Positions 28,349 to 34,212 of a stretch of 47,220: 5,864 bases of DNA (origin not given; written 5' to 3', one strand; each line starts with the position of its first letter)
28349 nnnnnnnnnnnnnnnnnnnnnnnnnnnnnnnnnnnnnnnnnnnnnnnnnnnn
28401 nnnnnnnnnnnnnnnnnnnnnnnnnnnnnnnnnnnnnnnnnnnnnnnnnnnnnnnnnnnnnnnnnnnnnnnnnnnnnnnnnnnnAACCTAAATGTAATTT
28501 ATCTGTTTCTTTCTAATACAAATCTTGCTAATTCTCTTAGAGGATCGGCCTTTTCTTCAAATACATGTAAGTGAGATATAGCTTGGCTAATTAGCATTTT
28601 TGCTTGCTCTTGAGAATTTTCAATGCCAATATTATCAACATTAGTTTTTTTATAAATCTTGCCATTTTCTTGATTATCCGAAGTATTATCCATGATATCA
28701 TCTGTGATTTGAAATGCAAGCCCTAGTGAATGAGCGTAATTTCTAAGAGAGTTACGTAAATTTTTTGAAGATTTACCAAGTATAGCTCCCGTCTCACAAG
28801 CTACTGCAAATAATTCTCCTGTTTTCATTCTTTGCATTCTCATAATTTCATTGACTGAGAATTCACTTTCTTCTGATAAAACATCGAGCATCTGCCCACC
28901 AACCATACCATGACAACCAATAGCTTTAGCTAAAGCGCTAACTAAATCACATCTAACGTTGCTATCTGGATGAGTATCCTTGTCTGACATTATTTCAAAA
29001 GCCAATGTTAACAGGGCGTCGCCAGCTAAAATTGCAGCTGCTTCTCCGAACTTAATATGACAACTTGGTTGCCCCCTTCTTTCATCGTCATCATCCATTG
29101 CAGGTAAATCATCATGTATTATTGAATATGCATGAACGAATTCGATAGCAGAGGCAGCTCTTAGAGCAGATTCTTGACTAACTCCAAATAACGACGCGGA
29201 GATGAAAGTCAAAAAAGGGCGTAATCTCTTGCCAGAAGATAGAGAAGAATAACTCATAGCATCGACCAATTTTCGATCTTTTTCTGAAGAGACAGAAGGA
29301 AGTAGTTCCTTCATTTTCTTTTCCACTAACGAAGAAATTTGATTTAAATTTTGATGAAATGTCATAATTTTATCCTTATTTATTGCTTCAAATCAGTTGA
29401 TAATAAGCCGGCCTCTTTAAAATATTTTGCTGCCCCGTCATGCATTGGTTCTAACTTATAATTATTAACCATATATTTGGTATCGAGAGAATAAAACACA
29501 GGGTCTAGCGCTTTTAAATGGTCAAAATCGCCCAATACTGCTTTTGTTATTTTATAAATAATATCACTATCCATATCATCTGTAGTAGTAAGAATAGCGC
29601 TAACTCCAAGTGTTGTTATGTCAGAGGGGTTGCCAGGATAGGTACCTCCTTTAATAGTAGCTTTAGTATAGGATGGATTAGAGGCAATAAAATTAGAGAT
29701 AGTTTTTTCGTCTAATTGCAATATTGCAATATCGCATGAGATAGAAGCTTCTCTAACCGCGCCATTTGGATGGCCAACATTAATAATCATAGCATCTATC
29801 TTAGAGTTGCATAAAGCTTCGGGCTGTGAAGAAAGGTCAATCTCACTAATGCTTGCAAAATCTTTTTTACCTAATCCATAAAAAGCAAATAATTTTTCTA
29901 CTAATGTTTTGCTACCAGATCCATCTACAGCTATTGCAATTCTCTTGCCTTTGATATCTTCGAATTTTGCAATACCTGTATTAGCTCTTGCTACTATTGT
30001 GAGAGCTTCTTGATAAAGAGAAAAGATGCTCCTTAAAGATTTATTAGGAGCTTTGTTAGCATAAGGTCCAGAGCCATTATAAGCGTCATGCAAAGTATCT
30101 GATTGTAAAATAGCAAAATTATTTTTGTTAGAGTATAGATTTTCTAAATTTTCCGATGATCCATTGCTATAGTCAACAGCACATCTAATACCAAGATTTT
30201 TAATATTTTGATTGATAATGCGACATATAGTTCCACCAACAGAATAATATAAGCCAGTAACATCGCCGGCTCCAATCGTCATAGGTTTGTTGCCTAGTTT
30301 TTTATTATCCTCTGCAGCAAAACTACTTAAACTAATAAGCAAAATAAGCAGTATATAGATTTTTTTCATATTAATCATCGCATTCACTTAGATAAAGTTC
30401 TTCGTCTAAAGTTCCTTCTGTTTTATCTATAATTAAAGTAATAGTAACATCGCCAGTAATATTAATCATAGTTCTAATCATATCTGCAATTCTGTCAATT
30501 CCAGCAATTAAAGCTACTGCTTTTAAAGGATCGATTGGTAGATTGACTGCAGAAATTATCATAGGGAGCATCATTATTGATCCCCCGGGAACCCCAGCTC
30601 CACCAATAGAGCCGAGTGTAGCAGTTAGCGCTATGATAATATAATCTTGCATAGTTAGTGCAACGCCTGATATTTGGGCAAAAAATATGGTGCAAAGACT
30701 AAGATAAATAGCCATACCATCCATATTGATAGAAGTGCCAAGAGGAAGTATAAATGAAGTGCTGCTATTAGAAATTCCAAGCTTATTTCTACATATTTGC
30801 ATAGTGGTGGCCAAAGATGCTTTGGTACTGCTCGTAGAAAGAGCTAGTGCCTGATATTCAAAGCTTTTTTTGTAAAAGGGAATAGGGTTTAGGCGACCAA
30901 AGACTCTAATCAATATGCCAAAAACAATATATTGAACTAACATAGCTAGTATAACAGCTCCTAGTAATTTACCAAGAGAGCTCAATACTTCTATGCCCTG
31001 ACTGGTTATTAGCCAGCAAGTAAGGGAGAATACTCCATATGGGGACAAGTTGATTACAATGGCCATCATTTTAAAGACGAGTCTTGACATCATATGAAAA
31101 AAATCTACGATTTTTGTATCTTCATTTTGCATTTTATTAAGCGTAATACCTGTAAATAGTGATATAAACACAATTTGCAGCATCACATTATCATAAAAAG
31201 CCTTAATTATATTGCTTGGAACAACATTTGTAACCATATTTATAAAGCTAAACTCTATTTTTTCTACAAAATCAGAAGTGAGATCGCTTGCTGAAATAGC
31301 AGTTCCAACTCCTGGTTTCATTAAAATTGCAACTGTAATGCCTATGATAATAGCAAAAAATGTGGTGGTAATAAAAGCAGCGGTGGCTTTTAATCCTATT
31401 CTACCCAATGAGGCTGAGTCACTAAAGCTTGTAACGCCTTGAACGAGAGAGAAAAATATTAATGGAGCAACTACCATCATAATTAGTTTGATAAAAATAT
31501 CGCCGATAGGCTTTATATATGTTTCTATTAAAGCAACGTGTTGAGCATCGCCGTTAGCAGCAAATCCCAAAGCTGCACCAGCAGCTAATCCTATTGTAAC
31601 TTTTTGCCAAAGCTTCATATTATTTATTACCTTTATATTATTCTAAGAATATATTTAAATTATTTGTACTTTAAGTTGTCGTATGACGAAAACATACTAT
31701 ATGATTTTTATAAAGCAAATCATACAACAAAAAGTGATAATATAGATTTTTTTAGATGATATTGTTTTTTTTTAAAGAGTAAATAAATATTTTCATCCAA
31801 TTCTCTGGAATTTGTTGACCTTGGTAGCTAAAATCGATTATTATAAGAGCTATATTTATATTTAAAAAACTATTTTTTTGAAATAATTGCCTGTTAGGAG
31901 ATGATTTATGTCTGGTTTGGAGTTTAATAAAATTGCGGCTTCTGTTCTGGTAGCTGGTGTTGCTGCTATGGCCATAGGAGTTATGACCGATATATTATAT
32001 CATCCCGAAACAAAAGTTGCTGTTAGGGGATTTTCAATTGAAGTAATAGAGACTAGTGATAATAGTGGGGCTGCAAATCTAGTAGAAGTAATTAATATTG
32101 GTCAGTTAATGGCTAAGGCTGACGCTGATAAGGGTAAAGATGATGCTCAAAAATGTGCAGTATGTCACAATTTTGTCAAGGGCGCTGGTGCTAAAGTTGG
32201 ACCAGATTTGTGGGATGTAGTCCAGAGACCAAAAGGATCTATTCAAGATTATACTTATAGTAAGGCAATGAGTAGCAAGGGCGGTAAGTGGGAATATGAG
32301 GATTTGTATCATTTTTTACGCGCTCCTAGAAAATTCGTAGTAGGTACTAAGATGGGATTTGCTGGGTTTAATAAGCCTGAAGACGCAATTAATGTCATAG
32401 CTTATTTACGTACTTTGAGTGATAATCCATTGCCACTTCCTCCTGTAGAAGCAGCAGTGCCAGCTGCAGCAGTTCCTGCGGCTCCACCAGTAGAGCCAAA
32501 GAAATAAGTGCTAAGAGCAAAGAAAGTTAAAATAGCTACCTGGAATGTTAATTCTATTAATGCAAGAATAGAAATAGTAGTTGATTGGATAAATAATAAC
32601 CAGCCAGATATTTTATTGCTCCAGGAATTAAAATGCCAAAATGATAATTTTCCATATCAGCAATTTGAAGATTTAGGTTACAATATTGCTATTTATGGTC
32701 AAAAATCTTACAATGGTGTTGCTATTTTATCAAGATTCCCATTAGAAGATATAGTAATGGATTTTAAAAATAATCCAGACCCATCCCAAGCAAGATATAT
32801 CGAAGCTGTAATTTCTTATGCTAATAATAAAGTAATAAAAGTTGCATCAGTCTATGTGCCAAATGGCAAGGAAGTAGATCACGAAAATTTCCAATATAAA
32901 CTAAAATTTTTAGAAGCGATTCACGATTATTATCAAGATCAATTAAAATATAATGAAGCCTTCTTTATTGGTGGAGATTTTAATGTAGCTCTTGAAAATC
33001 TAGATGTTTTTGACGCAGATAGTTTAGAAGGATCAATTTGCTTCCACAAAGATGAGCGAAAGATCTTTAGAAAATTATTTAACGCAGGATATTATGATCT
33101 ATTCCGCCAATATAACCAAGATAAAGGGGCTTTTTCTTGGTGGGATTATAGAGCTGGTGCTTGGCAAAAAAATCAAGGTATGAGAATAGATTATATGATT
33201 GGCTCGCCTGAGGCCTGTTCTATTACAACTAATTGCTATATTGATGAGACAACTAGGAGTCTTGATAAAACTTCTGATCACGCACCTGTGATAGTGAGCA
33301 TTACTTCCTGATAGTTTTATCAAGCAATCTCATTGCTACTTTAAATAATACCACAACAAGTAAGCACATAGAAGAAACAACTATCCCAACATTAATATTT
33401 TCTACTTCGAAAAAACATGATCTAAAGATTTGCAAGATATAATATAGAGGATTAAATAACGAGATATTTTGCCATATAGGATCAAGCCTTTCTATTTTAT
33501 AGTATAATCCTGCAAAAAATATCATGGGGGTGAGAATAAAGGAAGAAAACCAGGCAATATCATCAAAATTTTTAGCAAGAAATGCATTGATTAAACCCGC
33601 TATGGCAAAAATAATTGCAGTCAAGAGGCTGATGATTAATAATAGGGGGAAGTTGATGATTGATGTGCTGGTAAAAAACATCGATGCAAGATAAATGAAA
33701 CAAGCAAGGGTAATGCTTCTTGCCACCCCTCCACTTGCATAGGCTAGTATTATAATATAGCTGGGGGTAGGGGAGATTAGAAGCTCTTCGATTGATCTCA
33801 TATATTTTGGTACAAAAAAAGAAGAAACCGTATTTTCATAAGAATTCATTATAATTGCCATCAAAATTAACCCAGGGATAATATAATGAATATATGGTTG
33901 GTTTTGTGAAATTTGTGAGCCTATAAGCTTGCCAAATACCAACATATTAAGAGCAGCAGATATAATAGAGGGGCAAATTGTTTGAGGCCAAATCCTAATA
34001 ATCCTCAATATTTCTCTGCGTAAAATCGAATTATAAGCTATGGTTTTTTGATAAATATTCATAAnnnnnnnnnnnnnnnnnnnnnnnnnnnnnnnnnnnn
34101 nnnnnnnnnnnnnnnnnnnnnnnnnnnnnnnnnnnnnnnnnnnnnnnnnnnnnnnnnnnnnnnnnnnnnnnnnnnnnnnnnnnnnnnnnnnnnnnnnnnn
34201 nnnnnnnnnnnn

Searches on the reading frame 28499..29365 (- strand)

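Call 58: search_protein_families(library=pfam, proteins=[window:28499-29365:-], max_evalue=0.00001)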
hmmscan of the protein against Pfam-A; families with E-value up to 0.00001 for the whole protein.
window:28499-29365:- (288 aa): 1 family
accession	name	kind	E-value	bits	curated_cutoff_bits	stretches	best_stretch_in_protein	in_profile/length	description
PF00348.22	polyprenyl_synt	-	1.9e-50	171.9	27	1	32-238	3-202/251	Polyprenyl synthetase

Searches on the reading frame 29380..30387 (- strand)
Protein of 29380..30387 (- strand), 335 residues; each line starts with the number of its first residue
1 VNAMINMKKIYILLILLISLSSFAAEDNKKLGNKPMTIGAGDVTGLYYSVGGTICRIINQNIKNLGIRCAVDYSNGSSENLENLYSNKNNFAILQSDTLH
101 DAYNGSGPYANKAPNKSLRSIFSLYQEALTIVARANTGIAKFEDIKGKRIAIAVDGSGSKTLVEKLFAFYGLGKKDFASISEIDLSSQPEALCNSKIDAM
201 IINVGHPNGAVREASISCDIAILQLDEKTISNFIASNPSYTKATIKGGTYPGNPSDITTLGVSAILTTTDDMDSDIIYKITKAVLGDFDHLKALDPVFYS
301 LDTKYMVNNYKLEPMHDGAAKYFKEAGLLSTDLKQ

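Call 58: search_protein_families(library=pfam, proteins=[window:29380-30387:-], max_evalue=0.00001)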
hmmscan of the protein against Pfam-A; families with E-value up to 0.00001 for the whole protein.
window:29380-30387:- (335 aa): 2 families
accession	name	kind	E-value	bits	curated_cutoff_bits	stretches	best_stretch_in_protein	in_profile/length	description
PF16868.10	NMT1_3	-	7e-78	262.6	27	1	38-327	1-289/289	NMT1-like family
PF09084.16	NMT1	-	3.3e-09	37.4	20.5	1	75-205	29-150/216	NMT1/THI5 like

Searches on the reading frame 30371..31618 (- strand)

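Call 58: search_protein_families(library=pfam, proteins=[window:30371-31618:-], max_evalue=0.00001)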
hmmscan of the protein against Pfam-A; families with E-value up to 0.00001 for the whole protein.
window:30371-31618:- (415 aa): 1 family
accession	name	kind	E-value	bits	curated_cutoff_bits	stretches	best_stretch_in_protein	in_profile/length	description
PF00375.23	SDF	-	2.8e-107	359.6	27.9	1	3-399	1-386/387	Sodium:dicarboxylate symporter family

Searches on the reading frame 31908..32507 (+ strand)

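Call 59: search_protein_families(library=pfam, proteins=[window:31908-32507:+], max_evalue=0.00001)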
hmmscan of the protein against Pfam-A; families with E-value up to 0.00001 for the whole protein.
window:31908-32507:+ (199 aa): 1 family
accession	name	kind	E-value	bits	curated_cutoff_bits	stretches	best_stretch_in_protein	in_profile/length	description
PF00034.26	Cytochrom_C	-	4.4e-08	34.8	21.3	1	75-171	3-90/90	Cytochrome c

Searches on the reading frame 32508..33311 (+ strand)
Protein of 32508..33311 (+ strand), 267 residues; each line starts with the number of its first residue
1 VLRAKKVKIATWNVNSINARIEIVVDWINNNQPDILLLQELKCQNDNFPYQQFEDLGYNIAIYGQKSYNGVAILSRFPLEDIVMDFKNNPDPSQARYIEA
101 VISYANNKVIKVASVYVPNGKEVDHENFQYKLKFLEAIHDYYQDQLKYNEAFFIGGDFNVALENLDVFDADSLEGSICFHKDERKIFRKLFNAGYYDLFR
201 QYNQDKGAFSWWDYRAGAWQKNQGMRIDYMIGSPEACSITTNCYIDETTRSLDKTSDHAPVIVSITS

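Call 59: search_protein_families(library=pfam, proteins=[window:32508-33311:+], max_evalue=0.00001)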
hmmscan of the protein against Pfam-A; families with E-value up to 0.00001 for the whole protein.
window:32508-33311:+ (267 aa): 1 family
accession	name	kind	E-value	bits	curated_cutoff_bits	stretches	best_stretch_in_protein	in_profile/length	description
PF03372.29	Exo_endo_phos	-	1.2e-30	107.3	24.5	1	10-258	1-225/225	Endonuclease/Exonuclease/phosphatase family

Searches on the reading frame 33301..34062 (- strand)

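Call 59: search_protein_families(library=pfam, proteins=[window:33301-34062:-], max_evalue=0.00001)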
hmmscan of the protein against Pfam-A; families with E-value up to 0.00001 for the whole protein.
window:33301-34062:- (253 aa): 2 families
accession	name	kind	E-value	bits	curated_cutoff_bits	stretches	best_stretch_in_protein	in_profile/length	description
PF01061.29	ABC2_membrane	-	3.5e-29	102.3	26.9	1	12-218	5-211/211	ABC-2 type transporter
PF12698.13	ABC2_membrane_3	-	1e-08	35.1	31.6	1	52-243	155-345/347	ABC-2 family transporter protein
